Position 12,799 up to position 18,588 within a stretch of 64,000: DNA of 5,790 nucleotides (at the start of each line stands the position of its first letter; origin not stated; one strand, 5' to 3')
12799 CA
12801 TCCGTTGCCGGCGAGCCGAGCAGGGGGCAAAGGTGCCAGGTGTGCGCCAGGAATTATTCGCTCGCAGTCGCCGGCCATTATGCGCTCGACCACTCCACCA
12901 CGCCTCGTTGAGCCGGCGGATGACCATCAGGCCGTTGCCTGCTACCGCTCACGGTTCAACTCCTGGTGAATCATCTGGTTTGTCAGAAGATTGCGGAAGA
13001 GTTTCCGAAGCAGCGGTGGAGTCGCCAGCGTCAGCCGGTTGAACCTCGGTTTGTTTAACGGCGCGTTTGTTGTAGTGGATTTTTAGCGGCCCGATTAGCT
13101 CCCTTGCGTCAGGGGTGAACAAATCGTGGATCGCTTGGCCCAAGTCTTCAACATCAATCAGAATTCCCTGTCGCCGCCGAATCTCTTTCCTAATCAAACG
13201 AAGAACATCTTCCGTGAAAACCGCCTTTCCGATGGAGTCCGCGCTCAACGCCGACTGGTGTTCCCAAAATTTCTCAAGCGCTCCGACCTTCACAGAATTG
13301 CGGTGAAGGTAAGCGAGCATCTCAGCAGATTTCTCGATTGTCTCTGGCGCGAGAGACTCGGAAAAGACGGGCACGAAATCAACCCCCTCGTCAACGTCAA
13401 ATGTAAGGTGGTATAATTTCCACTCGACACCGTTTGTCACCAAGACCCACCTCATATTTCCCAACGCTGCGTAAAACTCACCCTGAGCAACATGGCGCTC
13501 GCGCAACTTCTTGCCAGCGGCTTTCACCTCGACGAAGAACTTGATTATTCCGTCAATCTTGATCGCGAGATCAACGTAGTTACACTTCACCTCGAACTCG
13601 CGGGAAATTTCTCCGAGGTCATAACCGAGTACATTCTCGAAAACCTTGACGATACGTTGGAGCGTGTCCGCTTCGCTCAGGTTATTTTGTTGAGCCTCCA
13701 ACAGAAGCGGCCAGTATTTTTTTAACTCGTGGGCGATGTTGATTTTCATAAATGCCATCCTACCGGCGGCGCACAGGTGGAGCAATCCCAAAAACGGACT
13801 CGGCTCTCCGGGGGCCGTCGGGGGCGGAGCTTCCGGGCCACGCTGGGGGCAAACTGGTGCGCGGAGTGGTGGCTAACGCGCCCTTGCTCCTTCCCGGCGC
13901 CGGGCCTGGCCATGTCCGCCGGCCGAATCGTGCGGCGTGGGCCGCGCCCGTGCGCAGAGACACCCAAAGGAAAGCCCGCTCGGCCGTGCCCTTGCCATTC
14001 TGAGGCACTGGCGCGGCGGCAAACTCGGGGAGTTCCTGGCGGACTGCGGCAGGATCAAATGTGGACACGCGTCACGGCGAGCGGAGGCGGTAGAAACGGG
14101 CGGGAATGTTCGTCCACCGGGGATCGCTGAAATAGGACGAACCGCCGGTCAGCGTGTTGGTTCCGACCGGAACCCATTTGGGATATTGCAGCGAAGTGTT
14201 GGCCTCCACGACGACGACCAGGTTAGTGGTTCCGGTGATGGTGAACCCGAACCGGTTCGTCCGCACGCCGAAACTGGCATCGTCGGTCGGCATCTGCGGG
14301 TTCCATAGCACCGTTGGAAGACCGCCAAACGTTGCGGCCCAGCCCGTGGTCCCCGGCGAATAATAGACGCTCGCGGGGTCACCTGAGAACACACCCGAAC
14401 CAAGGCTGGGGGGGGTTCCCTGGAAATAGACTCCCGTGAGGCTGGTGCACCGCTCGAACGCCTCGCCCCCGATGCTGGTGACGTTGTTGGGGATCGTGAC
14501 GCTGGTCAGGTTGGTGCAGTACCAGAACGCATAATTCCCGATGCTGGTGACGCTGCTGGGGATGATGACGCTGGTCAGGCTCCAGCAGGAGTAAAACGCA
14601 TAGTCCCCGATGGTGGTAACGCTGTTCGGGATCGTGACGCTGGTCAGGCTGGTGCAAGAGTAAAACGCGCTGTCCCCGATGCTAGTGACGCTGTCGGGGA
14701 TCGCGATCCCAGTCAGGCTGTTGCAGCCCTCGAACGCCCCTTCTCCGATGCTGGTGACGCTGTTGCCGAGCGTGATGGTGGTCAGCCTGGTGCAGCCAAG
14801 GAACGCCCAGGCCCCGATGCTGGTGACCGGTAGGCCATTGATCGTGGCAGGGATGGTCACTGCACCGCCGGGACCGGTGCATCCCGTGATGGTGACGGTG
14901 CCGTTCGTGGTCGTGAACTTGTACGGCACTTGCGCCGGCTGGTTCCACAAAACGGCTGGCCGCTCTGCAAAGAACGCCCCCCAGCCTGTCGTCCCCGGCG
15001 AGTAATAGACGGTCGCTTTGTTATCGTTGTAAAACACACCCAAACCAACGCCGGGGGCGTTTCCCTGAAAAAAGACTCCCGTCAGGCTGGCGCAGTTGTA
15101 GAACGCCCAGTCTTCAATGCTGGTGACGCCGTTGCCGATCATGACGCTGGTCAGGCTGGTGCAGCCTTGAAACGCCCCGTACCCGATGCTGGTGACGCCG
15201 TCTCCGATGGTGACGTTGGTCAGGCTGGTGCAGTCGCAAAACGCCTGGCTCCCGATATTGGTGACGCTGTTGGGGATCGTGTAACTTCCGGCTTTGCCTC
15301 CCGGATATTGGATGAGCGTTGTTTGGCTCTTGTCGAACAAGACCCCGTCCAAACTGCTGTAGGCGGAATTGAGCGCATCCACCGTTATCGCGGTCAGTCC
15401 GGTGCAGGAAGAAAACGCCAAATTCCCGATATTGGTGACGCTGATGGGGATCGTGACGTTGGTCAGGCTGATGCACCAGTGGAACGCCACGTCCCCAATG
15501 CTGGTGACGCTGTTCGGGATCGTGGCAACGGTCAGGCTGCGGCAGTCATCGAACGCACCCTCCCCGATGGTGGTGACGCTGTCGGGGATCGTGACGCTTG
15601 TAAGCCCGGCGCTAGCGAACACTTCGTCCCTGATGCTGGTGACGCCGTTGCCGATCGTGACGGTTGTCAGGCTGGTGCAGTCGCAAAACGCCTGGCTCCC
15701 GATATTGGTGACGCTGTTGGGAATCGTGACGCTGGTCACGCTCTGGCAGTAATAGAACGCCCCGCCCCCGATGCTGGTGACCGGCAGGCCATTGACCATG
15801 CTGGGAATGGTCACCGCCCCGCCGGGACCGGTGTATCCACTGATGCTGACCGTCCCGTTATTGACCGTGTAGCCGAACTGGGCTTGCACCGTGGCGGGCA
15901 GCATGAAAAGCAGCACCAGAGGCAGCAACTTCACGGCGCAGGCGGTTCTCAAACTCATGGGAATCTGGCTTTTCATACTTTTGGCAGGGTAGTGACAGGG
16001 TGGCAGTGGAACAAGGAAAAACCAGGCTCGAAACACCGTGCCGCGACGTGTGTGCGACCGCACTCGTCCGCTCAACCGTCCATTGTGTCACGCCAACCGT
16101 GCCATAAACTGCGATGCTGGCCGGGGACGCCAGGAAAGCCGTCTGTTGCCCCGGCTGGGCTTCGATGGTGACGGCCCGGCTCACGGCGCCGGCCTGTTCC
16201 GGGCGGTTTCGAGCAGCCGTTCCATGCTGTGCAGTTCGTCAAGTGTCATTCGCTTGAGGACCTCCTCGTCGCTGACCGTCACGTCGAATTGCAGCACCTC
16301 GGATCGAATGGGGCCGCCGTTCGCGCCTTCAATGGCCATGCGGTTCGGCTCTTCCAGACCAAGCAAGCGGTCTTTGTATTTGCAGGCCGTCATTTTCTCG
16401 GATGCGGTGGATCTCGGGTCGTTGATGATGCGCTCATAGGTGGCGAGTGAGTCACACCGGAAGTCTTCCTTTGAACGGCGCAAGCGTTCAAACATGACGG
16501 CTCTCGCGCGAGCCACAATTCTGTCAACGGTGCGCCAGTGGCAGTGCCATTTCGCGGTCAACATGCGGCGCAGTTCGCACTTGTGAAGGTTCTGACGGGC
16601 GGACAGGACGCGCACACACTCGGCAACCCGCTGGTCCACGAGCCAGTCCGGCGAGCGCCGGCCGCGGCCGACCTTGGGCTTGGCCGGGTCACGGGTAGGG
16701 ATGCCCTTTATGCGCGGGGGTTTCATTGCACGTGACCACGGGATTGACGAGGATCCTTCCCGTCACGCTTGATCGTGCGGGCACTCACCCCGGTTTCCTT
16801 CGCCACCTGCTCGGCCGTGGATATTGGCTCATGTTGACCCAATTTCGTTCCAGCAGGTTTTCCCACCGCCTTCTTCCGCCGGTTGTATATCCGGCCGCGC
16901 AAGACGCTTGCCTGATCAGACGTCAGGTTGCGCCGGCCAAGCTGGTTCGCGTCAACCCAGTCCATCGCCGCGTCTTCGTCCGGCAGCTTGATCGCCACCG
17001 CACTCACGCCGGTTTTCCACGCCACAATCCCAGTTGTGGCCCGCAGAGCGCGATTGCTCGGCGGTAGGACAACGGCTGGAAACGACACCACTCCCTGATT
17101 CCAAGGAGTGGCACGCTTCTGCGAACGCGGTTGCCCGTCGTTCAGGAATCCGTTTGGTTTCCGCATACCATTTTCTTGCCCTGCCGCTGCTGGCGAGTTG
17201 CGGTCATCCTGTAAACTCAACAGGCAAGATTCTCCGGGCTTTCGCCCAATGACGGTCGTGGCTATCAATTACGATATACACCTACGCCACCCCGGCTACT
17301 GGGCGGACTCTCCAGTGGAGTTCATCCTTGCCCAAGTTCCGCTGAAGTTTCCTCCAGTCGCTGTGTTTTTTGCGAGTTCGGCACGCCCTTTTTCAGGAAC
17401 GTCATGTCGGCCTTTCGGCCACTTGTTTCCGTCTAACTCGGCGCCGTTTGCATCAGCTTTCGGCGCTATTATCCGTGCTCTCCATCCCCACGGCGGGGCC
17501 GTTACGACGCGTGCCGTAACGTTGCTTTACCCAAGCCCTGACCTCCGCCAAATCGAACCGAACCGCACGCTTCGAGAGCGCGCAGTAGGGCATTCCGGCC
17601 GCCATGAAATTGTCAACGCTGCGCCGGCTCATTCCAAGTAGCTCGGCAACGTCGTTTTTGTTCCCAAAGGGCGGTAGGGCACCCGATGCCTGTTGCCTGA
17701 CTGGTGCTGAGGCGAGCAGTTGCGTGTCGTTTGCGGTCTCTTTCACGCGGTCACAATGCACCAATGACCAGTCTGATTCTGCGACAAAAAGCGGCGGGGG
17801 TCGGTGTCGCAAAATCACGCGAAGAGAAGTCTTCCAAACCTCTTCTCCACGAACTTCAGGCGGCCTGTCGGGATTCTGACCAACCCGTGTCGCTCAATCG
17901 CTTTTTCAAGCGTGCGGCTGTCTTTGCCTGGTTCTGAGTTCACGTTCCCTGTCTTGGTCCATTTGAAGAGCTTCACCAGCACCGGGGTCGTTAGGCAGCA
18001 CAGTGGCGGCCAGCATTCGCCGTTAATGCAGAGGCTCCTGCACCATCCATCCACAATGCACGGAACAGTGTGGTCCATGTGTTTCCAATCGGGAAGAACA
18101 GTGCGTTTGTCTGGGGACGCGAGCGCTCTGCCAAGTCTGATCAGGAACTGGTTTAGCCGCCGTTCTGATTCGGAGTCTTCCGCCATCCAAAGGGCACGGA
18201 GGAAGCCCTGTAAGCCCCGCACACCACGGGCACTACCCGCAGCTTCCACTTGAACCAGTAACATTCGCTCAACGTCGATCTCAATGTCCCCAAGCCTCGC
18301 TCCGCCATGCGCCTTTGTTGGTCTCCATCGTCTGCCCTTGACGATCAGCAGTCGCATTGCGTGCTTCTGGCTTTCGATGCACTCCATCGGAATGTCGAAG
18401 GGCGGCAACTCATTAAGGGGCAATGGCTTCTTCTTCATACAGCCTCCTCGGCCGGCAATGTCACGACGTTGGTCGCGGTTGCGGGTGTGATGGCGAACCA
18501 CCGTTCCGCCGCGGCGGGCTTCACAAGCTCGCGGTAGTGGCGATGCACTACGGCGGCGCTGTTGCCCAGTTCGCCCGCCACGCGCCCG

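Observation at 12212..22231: One intact tRNA-Thr bracketed 9.9 kb apart by its own orphan 3' half and orphan 5' half: tandem or nested integration at the anticodon loop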

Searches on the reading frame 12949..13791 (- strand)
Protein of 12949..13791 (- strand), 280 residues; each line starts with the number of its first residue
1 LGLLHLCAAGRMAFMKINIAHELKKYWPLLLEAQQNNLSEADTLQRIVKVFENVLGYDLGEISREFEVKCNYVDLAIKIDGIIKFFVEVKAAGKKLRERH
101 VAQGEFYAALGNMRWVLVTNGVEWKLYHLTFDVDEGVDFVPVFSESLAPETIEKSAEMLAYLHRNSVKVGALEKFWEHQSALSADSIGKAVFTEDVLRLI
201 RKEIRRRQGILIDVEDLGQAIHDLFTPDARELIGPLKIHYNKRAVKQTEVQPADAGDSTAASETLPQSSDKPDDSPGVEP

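Call 8: search_protein_families(library=pfam, proteins=[window:12949-13791:-], max_evalue=0.01)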
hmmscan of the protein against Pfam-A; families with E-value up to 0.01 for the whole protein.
window:12949-13791:- (280 aa): 2 families
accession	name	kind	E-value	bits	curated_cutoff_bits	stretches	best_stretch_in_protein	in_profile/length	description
PF13588.12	HSDR_N_2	-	2.1e-08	34.6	25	1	45-130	7-97/110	Type I restriction enzyme R protein N terminus (HSDR_N)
PF04313.20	HSDR_N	-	0.00016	22.1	25.1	1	63-129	115-192/198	Type I restriction enzyme R protein N terminus (HSDR_N)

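Call 67: search_protein_families(library=ncbifam, proteins=[window:12949-13791:-], max_evalue=0.01)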
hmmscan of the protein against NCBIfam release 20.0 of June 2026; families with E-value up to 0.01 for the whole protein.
window:12949-13791:- (280 aa): 0 families

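Call 88: search_protein_families(library=padloc, proteins=[window:12949-13791:-], max_evalue=0.001)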
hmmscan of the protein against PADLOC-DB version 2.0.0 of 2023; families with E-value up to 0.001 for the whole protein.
window:12949-13791:- (280 aa): 1 family
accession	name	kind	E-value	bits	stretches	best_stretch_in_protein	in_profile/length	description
PDLC03604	REase_MTase_IIG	-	6.8e-05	19.1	1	69-178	76-188/1011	Type IIG restriction enzyme-methyltransferase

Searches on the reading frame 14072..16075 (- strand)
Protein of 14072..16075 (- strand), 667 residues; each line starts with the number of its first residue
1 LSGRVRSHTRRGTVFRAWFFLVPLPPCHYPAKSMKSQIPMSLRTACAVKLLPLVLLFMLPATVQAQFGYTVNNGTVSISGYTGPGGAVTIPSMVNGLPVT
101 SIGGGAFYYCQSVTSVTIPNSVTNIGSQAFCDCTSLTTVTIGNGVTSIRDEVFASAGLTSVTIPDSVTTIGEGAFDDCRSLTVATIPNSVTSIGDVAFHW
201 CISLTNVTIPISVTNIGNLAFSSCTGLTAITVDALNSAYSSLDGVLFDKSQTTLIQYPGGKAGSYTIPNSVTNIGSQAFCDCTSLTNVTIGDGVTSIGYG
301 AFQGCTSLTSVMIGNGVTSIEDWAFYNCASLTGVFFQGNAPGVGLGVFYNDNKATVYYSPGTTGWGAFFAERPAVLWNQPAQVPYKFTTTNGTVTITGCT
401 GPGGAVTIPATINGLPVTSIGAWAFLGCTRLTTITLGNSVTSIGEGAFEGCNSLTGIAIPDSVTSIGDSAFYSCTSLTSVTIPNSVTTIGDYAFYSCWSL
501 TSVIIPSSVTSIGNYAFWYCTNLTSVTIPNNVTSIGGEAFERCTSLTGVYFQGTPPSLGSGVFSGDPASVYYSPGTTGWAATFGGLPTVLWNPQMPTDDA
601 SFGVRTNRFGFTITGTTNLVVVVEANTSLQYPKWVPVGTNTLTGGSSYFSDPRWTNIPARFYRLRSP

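Call 8: search_protein_families(library=pfam, proteins=[window:14072-16075:-], max_evalue=0.01)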
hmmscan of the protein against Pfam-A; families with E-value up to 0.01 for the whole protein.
window:14072-16075:- (667 aa): 3 families
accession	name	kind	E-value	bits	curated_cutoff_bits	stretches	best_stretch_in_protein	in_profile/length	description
PF13306.12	LRR_5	-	4.7e-139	456.9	27.7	4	441-565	1-122/127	BspA type Leucine rich repeat region (6 copies)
PF13855.12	LRR_8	-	3e-14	52.9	27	0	417-455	13-52/61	Leucine rich repeat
PF05725.18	FNIP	-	0.0029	18.1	21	0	180-193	26-39/44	FNIP Repeat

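Call 88: search_protein_families(library=padloc, proteins=[window:14072-16075:-], max_evalue=0.001)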
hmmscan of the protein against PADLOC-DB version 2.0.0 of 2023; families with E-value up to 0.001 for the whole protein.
window:14072-16075:- (667 aa): 0 families

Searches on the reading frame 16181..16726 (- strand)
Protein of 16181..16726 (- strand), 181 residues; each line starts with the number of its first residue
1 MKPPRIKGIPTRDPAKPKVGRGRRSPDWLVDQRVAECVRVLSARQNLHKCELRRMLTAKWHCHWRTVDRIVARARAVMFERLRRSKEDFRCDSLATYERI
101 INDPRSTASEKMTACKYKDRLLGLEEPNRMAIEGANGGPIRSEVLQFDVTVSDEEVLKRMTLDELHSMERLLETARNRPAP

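Call 8: search_protein_families(library=pfam, proteins=[window:16181-16726:-], max_evalue=0.01)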
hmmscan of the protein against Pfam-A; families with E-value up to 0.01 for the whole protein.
window:16181-16726:- (181 aa): 0 families

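Call 50: search_protein_families(library=pfam, proteins=[window:16181-16726:-], max_evalue=1)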
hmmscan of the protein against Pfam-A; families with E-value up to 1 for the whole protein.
window:16181-16726:- (181 aa): 1 family
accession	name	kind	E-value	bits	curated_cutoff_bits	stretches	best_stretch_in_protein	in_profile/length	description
PF12685.13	SpoIIIAH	-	0.18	12.2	30.6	1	75-121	80-126/191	SpoIIIAH-like protein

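Call 67: search_protein_families(library=ncbifam, proteins=[window:16181-16726:-], max_evalue=0.01)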
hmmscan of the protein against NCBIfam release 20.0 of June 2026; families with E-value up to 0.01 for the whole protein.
window:16181-16726:- (181 aa): 0 families

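Call 88: search_protein_families(library=padloc, proteins=[window:16181-16726:-], max_evalue=0.001)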
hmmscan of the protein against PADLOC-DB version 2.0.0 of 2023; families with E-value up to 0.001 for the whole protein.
window:16181-16726:- (181 aa): 0 families

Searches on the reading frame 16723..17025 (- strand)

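Call 50: search_protein_families(library=pfam, proteins=[window:16723-17025:-], max_evalue=1)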
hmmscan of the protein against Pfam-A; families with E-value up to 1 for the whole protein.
window:16723-17025:- (100 aa): 4 families
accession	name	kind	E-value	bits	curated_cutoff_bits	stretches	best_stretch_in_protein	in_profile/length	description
PF00376.29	MerR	-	0.0097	16.1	28.2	1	72-86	3-17/38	MerR family regulatory protein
PF08279.18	HTH_11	-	0.013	15.8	25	1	64-88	12-35/55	HTH domain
PF02796.21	HTH_7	-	0.077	13.6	23.8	1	69-87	22-40/45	Helix-turn-helix domain of resolvase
PF12655.13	CDIF630_02480-like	-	0.52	10.8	25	1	19-28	26-35/36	Spore surface protein CDIF630_02480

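Call 88: search_protein_families(library=padloc, proteins=[window:16723-17025:-], max_evalue=0.001)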
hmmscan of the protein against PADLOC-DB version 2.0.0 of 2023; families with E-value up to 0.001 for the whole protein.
window:16723-17025:- (100 aa): 0 families

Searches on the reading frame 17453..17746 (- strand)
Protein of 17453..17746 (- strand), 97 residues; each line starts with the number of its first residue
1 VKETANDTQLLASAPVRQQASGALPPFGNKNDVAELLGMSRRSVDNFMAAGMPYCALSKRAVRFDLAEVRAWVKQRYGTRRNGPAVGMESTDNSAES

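Call 50: search_protein_families(library=pfam, proteins=[window:17453-17746:-], max_evalue=1)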
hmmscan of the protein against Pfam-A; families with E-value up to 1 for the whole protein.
window:17453-17746:- (97 aa): 4 families
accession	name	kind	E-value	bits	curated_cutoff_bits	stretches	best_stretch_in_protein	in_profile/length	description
PF12728.13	HTH_17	-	9e-05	23.1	27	1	31-76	5-50/51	Helix-turn-helix domain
PF05930.18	Phage_AlpA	-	0.00035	20.8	21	1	31-73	7-51/51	Prophage CP4-57 regulatory protein (AlpA)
PF02954.25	HTH_8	-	0.0012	18.9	22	1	28-44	19-35/42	Bacterial regulatory protein, Fis family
PF07471.18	Phage_Nu1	-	0.081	13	30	1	29-77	4-54/164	Phage DNA packaging protein Nu1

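Call 67: search_protein_families(library=ncbifam, proteins=[window:17453-17746:-], max_evalue=0.01)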
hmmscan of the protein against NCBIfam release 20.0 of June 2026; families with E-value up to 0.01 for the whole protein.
window:17453-17746:- (97 aa): 0 families

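Call 88: search_protein_families(library=padloc, proteins=[window:17453-17746:-], max_evalue=0.001)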
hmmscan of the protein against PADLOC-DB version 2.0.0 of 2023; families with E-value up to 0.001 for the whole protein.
window:17453-17746:- (97 aa): 1 family
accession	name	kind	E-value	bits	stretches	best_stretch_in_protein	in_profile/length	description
PDLC04388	PDC-M06B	-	0.0001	20.3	1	23-80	77-137/174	-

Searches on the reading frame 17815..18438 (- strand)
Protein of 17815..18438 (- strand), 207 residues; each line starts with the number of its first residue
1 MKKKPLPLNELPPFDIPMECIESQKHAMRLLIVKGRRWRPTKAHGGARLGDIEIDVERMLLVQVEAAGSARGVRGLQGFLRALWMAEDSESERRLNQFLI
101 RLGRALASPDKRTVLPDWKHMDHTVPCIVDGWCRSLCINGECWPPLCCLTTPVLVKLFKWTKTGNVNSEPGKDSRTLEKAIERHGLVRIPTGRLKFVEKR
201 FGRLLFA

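Call 50: search_protein_families(library=pfam, proteins=[window:17815-18438:-], max_evalue=1)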
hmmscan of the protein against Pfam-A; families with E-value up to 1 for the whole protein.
window:17815-18438:- (207 aa): 2 families
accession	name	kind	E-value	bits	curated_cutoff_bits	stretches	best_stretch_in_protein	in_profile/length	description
PF19969.4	VMAP-M8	-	0.041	14.8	27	1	80-119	52-90/97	vWA-MoxR associated protein middle region (VMAP-M) 8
PF08788.16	NHR2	-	0.07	13.3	27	1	112-130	12-30/67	NHR2 domain like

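Call 67: search_protein_families(library=ncbifam, proteins=[window:17815-18438:-], max_evalue=0.01)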
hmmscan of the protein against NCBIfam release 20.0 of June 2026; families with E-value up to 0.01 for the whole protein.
window:17815-18438:- (207 aa): 0 families

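Call 88: search_protein_families(library=padloc, proteins=[window:17815-18438:-], max_evalue=0.001)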
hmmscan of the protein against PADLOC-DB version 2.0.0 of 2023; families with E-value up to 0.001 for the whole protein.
window:17815-18438:- (207 aa): 0 families
